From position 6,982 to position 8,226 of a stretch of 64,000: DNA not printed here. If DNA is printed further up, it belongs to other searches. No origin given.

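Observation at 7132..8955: sce7726-like (PD-(D/E)xK) + sce7725-like (Beta protein) gene pair embedded in a larger operon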

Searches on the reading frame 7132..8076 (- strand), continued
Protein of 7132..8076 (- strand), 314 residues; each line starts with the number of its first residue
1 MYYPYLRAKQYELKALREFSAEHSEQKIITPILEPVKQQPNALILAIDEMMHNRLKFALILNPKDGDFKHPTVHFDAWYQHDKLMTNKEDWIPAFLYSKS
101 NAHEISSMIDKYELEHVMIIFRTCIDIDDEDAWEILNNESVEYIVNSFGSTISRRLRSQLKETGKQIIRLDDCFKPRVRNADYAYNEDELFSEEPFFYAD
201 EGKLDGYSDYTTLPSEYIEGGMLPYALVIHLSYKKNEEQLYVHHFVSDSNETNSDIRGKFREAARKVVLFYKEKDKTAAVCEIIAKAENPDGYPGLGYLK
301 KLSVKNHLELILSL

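Call 123: get_annotated_region(hit=H35, flank=4000)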
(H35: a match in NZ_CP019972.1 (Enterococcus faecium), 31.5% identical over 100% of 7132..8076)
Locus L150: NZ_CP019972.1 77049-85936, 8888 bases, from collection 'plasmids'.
description: Enterococcus faecium isolate 2014-VREF-114 plasmid p114-2
organism: Enterococcus faecium (NCBI taxid 1352)
taxonomy: Bacteria; Bacillota; Bacilli; Lactobacillales; Enterococcaceae; Enterococcus; Enterococcus faecium
host: -; source: Homo sapiens,rectal swab; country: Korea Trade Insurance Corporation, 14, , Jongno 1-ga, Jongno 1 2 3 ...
typing (MOB-suite, as given by PLSDB): conjugative; replicon rep_cluster_150; relaxase MOBP; mating-pair formation MPF_T
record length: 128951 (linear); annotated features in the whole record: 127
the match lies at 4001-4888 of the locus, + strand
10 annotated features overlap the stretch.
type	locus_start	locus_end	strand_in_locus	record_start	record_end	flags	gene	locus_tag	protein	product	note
CDS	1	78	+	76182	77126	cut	-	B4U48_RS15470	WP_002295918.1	dihydroorotate oxidase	GO:0006221 - pyrimidine nucleotide biosynthetic process [Evidence IEA]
CDS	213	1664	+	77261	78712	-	-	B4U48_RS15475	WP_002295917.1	amidase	-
CDS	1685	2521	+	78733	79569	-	-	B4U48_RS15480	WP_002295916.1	transporter substrate-binding domain-containing protein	-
CDS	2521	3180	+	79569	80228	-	-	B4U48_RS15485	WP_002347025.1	amino acid ABC transporter permease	GO:0006865 - amino acid transport [Evidence IEA]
CDS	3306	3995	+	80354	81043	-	-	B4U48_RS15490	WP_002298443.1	hypothetical protein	-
CDS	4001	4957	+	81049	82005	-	-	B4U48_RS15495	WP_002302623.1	sce7725 family protein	-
CDS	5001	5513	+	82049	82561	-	-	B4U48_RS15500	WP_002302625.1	GNAT family N-acetyltransferase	-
CDS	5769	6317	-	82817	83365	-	-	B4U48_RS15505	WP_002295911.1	AAA family ATPase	-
CDS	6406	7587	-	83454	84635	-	-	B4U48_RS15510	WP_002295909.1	nucleoside transporter C-terminal domain-containing protein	-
CDS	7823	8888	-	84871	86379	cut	-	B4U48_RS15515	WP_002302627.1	DUF1846 domain-containing protein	-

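Call 124: get_annotated_region(hit=H34, flank=4000)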
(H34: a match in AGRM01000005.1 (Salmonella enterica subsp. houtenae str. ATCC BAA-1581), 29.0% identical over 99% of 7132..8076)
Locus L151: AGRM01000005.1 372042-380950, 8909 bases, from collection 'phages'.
description: Salmonella enterica subsp. houtenae str. ATCC BAA-1581 SEHO0AFNL_Contig0.6, whole genome shotgun sequence.
organism: Salmonella enterica subsp. houtenae str. ATCC BAA-1581 (NCBI taxid 523831)
taxonomy: Bacteria; Pseudomonadati; Pseudomonadota; Gammaproteobacteria; Enterobacterales; Enterobacteriaceae; Salmonella
host: Homo sapiens; source: -; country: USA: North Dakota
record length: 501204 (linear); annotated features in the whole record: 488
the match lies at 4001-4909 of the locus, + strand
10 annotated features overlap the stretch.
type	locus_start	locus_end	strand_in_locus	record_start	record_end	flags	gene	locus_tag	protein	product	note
CDS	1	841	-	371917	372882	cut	-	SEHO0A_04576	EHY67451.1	ICE-like protease p20 domain protein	-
CDS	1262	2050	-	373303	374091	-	-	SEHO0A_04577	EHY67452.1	hypothetical protein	-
CDS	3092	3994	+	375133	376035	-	-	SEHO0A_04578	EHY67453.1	hypothetical protein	-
CDS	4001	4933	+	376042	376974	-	-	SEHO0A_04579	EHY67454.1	hypothetical protein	-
CDS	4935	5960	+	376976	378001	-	-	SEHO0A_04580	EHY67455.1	RES domain protein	-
CDS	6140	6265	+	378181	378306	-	-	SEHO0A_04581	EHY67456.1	hypothetical protein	-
CDS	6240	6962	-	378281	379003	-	-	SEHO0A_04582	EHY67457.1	site-specific recombinase, phage integrase family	-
CDS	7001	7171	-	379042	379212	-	-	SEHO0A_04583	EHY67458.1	hypothetical protein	-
CDS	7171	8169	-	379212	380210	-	-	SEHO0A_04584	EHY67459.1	integrating conjugative element protein, PFL_4705 family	-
CDS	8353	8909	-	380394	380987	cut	-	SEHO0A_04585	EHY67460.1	integrating conjugative element protein, PFL_4704 family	-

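Call 125: get_annotated_region(hit=H33, flank=4000)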
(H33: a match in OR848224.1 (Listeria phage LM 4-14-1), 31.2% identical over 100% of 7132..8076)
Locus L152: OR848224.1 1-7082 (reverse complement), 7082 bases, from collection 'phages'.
description: UNVERIFIED_ORG: Listeria phage LM 4-14-1 clone NODE_127_length_10506_cov_3.871129 genomic sequence.
organism: Listeria phage LM 4-14-1 (NCBI taxid 3113836)
taxonomy: Viruses
host: Listeria monocytogenes; source: wastewater; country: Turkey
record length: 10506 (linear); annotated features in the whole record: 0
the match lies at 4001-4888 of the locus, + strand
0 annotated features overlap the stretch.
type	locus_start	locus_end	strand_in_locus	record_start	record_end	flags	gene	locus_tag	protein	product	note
